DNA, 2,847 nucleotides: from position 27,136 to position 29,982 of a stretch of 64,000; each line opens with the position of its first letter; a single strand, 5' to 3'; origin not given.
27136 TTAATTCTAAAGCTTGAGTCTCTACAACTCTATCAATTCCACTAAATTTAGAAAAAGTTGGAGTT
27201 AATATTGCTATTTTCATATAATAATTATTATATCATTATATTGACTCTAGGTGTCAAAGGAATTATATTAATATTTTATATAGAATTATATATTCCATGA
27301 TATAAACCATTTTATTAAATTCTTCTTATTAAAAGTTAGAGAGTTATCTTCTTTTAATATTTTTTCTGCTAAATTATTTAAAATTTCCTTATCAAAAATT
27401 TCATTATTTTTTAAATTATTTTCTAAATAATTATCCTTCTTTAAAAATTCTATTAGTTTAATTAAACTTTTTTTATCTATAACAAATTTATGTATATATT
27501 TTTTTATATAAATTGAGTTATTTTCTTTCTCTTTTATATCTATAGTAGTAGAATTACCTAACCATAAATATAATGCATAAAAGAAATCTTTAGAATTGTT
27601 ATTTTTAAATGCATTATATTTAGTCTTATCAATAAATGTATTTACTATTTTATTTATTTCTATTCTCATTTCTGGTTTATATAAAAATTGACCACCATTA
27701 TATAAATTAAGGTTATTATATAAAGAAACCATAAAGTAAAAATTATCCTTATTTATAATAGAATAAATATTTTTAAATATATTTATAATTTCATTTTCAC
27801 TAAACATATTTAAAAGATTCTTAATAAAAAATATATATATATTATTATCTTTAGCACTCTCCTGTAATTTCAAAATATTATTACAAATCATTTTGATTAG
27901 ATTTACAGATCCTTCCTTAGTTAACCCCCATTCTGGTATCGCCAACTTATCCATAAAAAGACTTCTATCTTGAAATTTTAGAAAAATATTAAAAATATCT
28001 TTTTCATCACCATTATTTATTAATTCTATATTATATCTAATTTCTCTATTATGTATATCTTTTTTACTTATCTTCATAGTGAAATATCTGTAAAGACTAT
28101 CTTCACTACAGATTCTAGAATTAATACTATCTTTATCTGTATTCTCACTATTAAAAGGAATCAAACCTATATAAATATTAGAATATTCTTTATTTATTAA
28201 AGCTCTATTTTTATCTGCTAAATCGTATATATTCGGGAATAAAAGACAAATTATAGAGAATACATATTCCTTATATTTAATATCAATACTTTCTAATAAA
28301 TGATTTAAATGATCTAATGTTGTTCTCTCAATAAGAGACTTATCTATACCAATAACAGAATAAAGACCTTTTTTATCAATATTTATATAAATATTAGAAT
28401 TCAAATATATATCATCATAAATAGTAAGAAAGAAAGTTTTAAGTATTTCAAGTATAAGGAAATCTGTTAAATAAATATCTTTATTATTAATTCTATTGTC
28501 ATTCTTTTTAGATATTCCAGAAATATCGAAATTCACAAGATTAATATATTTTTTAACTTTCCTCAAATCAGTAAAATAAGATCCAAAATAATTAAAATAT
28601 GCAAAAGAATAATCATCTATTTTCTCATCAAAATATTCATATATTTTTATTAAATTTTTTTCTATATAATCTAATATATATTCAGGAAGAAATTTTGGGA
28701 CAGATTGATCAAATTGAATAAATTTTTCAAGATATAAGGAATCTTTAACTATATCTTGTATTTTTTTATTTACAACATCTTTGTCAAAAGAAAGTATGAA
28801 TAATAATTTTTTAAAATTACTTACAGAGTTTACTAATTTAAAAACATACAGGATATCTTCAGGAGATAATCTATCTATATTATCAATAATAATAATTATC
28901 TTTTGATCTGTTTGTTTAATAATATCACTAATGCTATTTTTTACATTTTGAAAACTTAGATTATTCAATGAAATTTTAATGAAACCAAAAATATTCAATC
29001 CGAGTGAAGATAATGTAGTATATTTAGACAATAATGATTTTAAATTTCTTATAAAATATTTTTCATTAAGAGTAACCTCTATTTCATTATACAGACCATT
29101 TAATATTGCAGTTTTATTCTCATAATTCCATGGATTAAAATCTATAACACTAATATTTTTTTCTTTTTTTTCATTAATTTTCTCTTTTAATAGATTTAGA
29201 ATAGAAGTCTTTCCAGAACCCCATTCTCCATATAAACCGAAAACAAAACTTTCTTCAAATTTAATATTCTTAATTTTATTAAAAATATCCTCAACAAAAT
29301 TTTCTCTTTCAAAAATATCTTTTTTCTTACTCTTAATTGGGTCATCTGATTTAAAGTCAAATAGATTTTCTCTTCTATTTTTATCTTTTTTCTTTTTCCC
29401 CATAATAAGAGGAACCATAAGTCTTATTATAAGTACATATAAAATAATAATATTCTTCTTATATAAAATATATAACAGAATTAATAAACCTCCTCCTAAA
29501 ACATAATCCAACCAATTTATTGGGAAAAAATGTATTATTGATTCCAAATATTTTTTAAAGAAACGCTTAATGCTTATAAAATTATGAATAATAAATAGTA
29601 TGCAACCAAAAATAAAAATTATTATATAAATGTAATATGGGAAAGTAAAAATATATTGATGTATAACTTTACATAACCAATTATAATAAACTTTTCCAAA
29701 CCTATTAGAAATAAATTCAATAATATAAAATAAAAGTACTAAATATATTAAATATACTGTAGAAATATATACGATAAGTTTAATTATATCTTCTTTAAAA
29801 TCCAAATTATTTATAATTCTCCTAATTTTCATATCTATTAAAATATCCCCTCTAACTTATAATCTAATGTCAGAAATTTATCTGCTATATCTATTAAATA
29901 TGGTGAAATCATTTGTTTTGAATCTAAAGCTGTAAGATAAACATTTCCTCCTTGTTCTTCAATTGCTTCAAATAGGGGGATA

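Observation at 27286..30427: KAP-family P-loop NTPase next to a (possibly split) NYN/LabA nuclease: candidate two-component conflict/defence module inserted in the GT cluster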

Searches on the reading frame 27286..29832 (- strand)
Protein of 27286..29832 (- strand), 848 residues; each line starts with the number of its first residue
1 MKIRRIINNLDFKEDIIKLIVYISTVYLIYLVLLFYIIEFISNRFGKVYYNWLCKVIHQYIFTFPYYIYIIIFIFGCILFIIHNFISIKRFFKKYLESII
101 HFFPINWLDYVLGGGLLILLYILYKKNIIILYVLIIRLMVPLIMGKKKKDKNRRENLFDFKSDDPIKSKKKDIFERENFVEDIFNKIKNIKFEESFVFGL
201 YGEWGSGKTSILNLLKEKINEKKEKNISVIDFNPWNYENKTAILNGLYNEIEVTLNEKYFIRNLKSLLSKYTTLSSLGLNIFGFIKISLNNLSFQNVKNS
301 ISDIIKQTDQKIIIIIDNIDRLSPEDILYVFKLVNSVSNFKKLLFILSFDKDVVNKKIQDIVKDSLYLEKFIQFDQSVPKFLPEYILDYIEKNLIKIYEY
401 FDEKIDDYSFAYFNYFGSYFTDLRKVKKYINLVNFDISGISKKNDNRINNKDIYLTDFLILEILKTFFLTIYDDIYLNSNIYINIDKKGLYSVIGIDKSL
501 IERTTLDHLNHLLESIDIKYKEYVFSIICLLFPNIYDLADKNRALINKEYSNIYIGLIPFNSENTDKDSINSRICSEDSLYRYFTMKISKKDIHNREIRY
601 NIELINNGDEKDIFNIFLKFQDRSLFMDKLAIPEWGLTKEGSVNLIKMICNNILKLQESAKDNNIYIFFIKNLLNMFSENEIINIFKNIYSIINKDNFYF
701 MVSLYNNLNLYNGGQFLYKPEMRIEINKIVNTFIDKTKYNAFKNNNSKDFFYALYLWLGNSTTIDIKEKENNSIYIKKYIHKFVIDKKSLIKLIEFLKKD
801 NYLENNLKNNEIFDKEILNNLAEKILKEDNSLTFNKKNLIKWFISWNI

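Call 3: search_protein_families(library=pfam, proteins=[window:27286-29832:-], max_evalue=1)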
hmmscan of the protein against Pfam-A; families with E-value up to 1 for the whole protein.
window:27286-29832:- (848 aa): 7 families
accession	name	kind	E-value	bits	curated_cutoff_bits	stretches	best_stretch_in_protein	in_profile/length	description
PF07693.20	KAP_NTPase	-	1.9e-36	126.3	20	1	176-434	1-287/293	KAP family P-loop domain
PF13401.12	AAA_22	-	3.4e-09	37.5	27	1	200-348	10-121/130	AAA domain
PF00004.35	AAA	-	0.0031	18.4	21.2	1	200-326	3-73/131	ATPase family associated with various cellular activities (AAA)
PF13191.12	AAA_16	-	0.018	16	32.6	1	200-334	29-156/167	AAA ATPase domain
PF08477.19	Roc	-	0.02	15.6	27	1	200-318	4-116/119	Ras of Complex, Roc, domain of DAPkinase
PF00005.33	ABC_tran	-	0.046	14.8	25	1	189-225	5-41/137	ABC transporter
PF25199.1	nSTAND_NTPase5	-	0.047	14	34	0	178-227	23-73/145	Novel STAND NTPase 5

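Call 4: search_protein_families(library=padloc, proteins=[window:27286-29832:-], max_evalue=1)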
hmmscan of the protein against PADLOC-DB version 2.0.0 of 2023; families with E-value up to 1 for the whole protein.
window:27286-29832:- (848 aa): 5 families
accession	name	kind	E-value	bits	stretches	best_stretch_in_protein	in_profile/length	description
PDLC02361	PifA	-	6.9e-48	161.8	1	160-606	5-459/720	PifA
PDLC02210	QatA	-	5.9e-13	46.2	2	198-279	35-120/593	-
PDLC04957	PDC-S20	-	2.7e-10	38.3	2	169-252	3-96/446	-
PDLC02209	QatA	-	6.1e-09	33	1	172-250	11-90/646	-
PDLC04959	PDC-S20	-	2.3e-08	32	2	170-274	17-117/464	-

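Call 9: find_encoding_contigs(protein=window:27286-29832:-, flank=10000, max_places=6)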
Protein window:27286-29832:- (848 aa): 12 contigs read that carry it; 3 places shown.
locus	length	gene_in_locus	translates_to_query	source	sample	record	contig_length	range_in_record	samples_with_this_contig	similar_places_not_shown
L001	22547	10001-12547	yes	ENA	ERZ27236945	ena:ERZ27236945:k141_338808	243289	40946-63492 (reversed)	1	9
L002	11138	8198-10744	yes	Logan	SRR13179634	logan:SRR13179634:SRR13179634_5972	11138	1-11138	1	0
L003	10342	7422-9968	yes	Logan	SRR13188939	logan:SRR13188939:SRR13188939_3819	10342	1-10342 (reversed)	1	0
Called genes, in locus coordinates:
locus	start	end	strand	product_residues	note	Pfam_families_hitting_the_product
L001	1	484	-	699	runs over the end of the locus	PF00704:Glyco_hydro_18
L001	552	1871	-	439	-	-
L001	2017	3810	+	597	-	PF00535:Glycos_transf_2, PF10111:Glyco_tranf_2_2, PF00535:Glycos_transf_2, PF10111:Glyco_tranf_2_2 (weak), PF13641:Glyco_tranf_2_3, PF13712:Glyco_tranf_2_5 (weak)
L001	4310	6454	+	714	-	PF13489:Methyltransf_23, PF08241:Methyltransf_11 (weak), PF08242:Methyltransf_12, PF13649:Methyltransf_25 (faint), PF00534:Glycos_transf_1, PF13692:Glyco_trans_1_4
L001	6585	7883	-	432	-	-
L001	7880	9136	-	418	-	PF09913:DUF2142, PF13231:PMT_2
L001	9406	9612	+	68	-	-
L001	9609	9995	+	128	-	PF01936:NYN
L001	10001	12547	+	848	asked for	PF07693:KAP_NTPase, PF13401:AAA_22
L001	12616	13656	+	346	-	PF13439:Glyco_transf_4, PF00534:Glycos_transf_1, PF13692:Glyco_trans_1_4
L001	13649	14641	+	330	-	PF00535:Glycos_transf_2, PF13641:Glyco_tranf_2_3, PF13632:Glyco_trans_2_3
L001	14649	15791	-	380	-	PF00534:Glycos_transf_1, PF13692:Glyco_trans_1_4, PF13524:Glyco_trans_1_2 (weak)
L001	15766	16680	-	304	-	-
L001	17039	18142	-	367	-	PF13439:Glyco_transf_4, PF00534:Glycos_transf_1, PF13692:Glyco_trans_1_4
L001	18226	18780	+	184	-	-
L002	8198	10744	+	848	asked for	PF07693:KAP_NTPase, PF13401:AAA_22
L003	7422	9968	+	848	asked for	PF07693:KAP_NTPase, PF13401:AAA_22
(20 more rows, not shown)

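Call 10: find_homologous_proteins(query=window:27286-29832:-)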
Query window:27286-29832:- (848 aa): 113 proteins with E <= 0.001 among 8000 candidates.
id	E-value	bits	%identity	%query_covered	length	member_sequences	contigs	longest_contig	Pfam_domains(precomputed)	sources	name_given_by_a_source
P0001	0.0e+0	1078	90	69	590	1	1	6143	PF07693.21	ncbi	-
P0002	2.7e-238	812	51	100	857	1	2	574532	PF07693.21,PF13401.13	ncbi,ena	ncbi:MAG: KAP family P-loop NTPase fold protein [Patescibacteria group bacterium]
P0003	4.1e-47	179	30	61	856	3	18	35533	PF07693.21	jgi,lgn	-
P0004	3.6e-39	153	31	38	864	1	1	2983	PF07693.21,PF13401.13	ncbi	-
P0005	1.2e-38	151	29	64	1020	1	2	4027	PF07693.21,PF13401.13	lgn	-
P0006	7.7e-37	145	26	63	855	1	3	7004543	PF07693.21,PF01637.25,PF13191.13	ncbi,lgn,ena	-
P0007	5.2e-36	143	28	38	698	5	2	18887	PF07693.21,PF13401.13,PF01637.25,PF13191.13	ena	-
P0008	2.5e-35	140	25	43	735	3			PF07693.21,PF13401.13,PF13191.13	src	-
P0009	2.0e-32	131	39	27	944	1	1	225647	PF07693.21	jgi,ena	-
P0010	3.0e-30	124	25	55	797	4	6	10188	PF07693.21,PF13401.13,PF13191.13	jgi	jgi:ABC-type branched-subunit amino acid transport system ATPase component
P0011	7.7e-29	119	23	53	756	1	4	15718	PF07693.21,PF13401.13,PF13191.13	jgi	jgi:predicted KAP-like P-loop ATPase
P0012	1.8e-27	114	27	63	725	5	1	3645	PF07693.21,PF13401.13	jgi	jgi:predicted KAP-like P-loop ATPase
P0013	2.9e-27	114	26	50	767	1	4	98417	PF07693.21,PF13401.13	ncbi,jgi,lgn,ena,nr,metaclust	ncbi:MAG TPA: hypothetical protein DEP72_03710 [Clostridiales bacterium]|nr:MAG: hypothetical protei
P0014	3.8e-27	113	27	53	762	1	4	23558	PF07693.21,PF13401.13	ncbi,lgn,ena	-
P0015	1.0e-26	112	28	46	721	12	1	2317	PF07693.21,PF13401.13,PF01637.25,PF13191.13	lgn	-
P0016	4.2e-25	107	30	37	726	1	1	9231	PF07693.21,PF13401.13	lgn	-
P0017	4.2e-25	107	26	52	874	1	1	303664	PF07693.21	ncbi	ncbi:P-loop NTPase fold protein [Oscillospiraceae bacterium PP1C4]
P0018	4.9e-25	106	29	38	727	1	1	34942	PF07693.21,PF13401.13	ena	-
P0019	1.5e-24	105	30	27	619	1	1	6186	PF07693.21,PF13401.13,PF13191.13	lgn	-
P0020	2.1e-24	104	31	44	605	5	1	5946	PF07693.21,PF13401.13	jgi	-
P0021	2.8e-24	104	26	51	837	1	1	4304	PF07693.21,PF13401.13,PF13191.13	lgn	-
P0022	5.2e-24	103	27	53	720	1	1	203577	PF07693.21,PF13401.13,PF01637.25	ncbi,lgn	-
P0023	2.8e-23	101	25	68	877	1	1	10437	PF07693.21,PF13401.13,PF01637.25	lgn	-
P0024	3.2e-23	100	28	45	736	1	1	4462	PF07693.21,PF00004.36,PF13401.13,PF13191.13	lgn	-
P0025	4.9e-23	100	27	45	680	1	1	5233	PF07693.21,PF13401.13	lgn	-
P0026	7.2e-23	99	28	51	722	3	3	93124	PF07693.21,PF13401.13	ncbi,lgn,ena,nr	ncbi:MAG TPA: P-loop NTPase fold protein [bacterium]|nr:P-loop NTPase fold protein [bacterium] HPN45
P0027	1.2e-22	98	31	33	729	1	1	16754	PF07693.21,PF13401.13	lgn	-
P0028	1.5e-22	98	27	54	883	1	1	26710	PF07693.21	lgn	-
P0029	2.6e-22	97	29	38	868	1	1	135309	PF07693.21,PF13401.13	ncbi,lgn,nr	ncbi:MAG: hypothetical protein EOO90_03840 [Pedobacter sp.]|nr:MAG: hypothetical protein EOO90_03840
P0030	3.1e-22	97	31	51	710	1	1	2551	PF07693.21,PF13401.13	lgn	-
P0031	3.3e-22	97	25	37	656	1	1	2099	PF07693.21,PF13401.13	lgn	-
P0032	4.8e-22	96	26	46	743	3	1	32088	PF07693.21,PF13401.13,PF13191.13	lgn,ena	-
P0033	8.5e-22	96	29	45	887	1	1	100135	PF07693.21,PF13401.13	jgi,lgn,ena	-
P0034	1.3e-21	95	22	79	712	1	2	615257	PF07693.21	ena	-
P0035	1.7e-21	95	25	53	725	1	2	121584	PF07693.21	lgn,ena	-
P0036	2.0e-21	94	29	52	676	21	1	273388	PF07693.21,PF13401.13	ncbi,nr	ncbi:TPA: hypothetical protein UOP39_000001, partial [Clostridioides difficile]|nr:hypothetical prot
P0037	2.1e-21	94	24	53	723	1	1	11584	PF07693.21,PF13401.13,PF13191.13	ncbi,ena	-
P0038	3.3e-21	94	30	56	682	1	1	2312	PF07693.21,PF13401.13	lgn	-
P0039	4.4e-21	93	28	39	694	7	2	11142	PF07693.21,PF13401.13,PF00931.29,PF13191.13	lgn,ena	-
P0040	4.6e-21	93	27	44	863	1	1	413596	PF07693.21,PF13401.13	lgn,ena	-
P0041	5.4e-21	93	26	38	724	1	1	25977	PF07693.21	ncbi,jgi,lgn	-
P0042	9.2e-21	92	48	9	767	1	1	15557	PF07693.21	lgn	-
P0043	1.2e-20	92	28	26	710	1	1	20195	PF07693.21,PF00004.36,PF13401.13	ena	-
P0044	2.4e-20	91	25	38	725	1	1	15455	PF07693.21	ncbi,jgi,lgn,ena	jgi:predicted KAP-like P-loop ATPase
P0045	5.9e-20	90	30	61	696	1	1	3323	PF07693.21,PF13401.13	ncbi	-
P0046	6.1e-20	90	25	40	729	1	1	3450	PF07693.21,PF01637.25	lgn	-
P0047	7.4e-20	89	28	51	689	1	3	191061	PF07693.21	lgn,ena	-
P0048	9.5e-20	89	29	34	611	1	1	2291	PF07693.21,PF13401.13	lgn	-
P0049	1.8e-19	88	29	48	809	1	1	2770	PF07693.21,PF13401.13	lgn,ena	-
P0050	1.9e-19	88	27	44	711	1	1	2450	PF07693.21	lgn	-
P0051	3.4e-19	87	28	51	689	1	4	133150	PF07693.21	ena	-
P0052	3.8e-19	87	28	52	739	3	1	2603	PF07693.21,PF13401.13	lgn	-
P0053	4.0e-19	87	26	37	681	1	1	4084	PF07693.21,PF13401.13,PF13191.13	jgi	jgi:hypothetical protein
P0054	6.1e-19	86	29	53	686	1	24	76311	PF07693.21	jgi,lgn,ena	-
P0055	6.9e-19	86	24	41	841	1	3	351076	PF07693.21,PF13401.13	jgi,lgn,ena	-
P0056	8.2e-19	86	20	53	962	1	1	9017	PF07693.21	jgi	jgi:predicted KAP-like P-loop ATPase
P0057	8.4e-19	86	32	27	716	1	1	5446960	PF07693.21,PF13401.13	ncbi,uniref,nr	ncbi:hypothetical protein LNQ49_02565 [Flavobacterium sp. F-65]|uniref:KAP NTPase domain-containing 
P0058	1.3e-18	85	26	38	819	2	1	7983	PF07693.21,PF13401.13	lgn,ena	-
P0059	1.7e-18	85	27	35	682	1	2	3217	PF07693.21,PF13401.13,PF13191.13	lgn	-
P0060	2.1e-18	84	28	46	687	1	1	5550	PF07693.21,PF13401.13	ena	-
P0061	8.0e-18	83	29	51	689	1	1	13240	PF07693.21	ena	-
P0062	8.3e-18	82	29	51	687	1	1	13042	PF07693.21,PF13401.13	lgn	-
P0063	1.1e-17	82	25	52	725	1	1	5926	PF07693.21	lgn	-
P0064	1.3e-17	82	26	52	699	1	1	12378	PF07693.21,PF13401.13,PF00931.29,PF13191.13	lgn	-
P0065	1.3e-17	82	28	39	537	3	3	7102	PF07693.21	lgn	-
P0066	4.2e-17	80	26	44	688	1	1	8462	PF07693.21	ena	-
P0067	5.6e-17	80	30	39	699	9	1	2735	PF07693.21,PF13401.13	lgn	-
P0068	6.0e-17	80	32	28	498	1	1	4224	PF07693.21,PF13401.13,PF13191.13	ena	-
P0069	8.7e-17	79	22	36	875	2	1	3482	PF07693.21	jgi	jgi:hypothetical protein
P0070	1.0e-16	79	32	26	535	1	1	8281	PF07693.21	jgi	jgi:uridine kinase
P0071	1.5e-16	78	33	33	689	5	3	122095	PF07693.21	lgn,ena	-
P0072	1.7e-16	78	26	35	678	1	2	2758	PF07693.21,PF13401.13,PF13191.13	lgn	-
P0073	3.4e-16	77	27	34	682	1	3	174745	PF07693.21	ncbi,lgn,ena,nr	ncbi:MAG: hypothetical protein IKZ92_07940 [Muribaculaceae bacterium]|nr:hypothetical protein [Murib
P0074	3.9e-16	77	26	38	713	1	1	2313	PF07693.21,PF13401.13,PF01637.25,PF13191.13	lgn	-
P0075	6.1e-16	76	25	52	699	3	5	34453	PF07693.21,PF13401.13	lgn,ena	-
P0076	8.0e-16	76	29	51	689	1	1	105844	PF07693.21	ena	-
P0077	8.0e-16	76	28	51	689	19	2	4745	PF07693.21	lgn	-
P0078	2.1e-15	74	28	51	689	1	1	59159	PF07693.21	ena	-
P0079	2.2e-15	74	33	33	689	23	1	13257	PF07693.21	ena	-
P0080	3.9e-15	74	28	38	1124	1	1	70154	PF07693.21,PF00515.35,PF13424.13,PF24885.2,PF13181.13,PF07719.24,PF13374.13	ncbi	-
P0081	4.0e-15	74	33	33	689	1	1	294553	PF07693.21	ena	-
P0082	4.1e-15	74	26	35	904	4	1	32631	PF07693.21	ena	-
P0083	1.0e-14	72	32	25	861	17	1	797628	PF07693.21,PF13401.13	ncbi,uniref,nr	ncbi:P-loop NTPase fold protein [Clostridium perfringens]|uniref:P-loop NTPase fold protein n=1 Tax=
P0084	3.5e-14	70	23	44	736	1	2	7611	PF13431.13,PF13414.13,PF07693.21,PF13401.13,PF13428.13,PF14559.13,PF00515.35,PF13424.13,PF21033.5,PF13432.13,PF13181.13,PF07719.24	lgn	-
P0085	1.1e-13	69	29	29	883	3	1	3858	PF07693.21,PF13401.13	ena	-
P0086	1.8e-13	68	26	38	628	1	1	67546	PF07693.21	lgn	-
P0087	3.2e-13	67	27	38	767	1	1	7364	PF07693.21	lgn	-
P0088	2.2e-12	64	28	56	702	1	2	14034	PF07693.21,PF13401.13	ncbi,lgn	-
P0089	1.7e-11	62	28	68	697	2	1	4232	PF07693.21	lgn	-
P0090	6.1e-10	56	30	33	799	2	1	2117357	PF07693.21,PF13401.13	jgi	jgi:hypothetical protein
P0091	7.7e-10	56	22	48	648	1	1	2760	PF07693.21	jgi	jgi:hypothetical protein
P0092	4.4e-9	54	28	19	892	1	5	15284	PF07693.21,PF13401.13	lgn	-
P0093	6.3e-9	53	24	51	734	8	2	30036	PF07693.21,PF13401.13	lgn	-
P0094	7.7e-9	53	32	27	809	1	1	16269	PF07693.21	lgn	-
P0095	1.1e-8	52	31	33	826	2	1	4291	PF07693.21,PF13401.13,PF08937.17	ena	-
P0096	2.3e-8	51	25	31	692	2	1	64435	PF07693.21,PF03781.23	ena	-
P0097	3.6e-8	51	31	27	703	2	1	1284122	PF07693.21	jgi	jgi:hypothetical protein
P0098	6.0e-8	50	23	38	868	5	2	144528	PF07693.21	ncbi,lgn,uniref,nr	ncbi:P-loop NTPase fold protein [Parvimonas sp. D2]|uniref:KAP family P-loop NTPase fold protein n=1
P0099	7.5e-8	50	28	29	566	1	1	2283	PF07693.21,PF13401.13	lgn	-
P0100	1.1e-7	49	23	38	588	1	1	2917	PF07693.21,PF13191.13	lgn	-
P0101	5.1e-7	47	24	29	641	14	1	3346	PF13431.13,PF13414.13,PF07693.21,PF13176.13,PF13191.13,PF14559.13,PF00515.35,PF13424.13,PF21033.5,PF13432.13,PF13181.13,PF07719.24,PF13174.13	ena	-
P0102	1.0e-6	46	29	13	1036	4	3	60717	PF07693.21,PF24883.3,PF05729.19,PF00004.36,PF13401.13,PF13191.13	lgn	-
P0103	1.7e-6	45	30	26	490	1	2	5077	PF07693.21,PF24883.3,PF13401.13,PF01637.25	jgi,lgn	jgi:energy-coupling factor transporter ATP-binding protein EcfA2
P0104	3.0e-6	44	23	27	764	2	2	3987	PF07693.21,PF13191.13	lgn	-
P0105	8.0e-6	43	29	27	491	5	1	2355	PF25201.1,PF07693.21,PF13191.13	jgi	jgi:hypothetical protein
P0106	9.3e-6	43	30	38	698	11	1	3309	PF07693.21,PF13401.13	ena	-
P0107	5.5e-5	40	26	28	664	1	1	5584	PF13431.13,PF13414.13,PF07693.21,PF13176.13,PF13428.13,PF13374.13,PF14559.13,PF24575.2,PF25575.1,PF10516.16,PF13371.13,PF00515.35,PF04212.25,PF13424.13,PF21033.5,PF13432.13,PF13429.13,PF13181.13,PF07719.24,PF13174.13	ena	-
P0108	9.1e-5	39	28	42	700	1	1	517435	PF07693.21,PF13401.13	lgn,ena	-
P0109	9.2e-5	39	26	32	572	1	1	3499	PF07693.21,PF24883.3,PF13401.13,PF13191.13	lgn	-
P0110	2.0e-4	38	25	26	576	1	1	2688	PF07693.21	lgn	-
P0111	3.1e-4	38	28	42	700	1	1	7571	PF07693.21,PF13401.13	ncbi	-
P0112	3.3e-4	37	28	42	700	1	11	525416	PF07693.21,PF13401.13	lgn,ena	-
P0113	4.9e-4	37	32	27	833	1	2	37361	PF07693.21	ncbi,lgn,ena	-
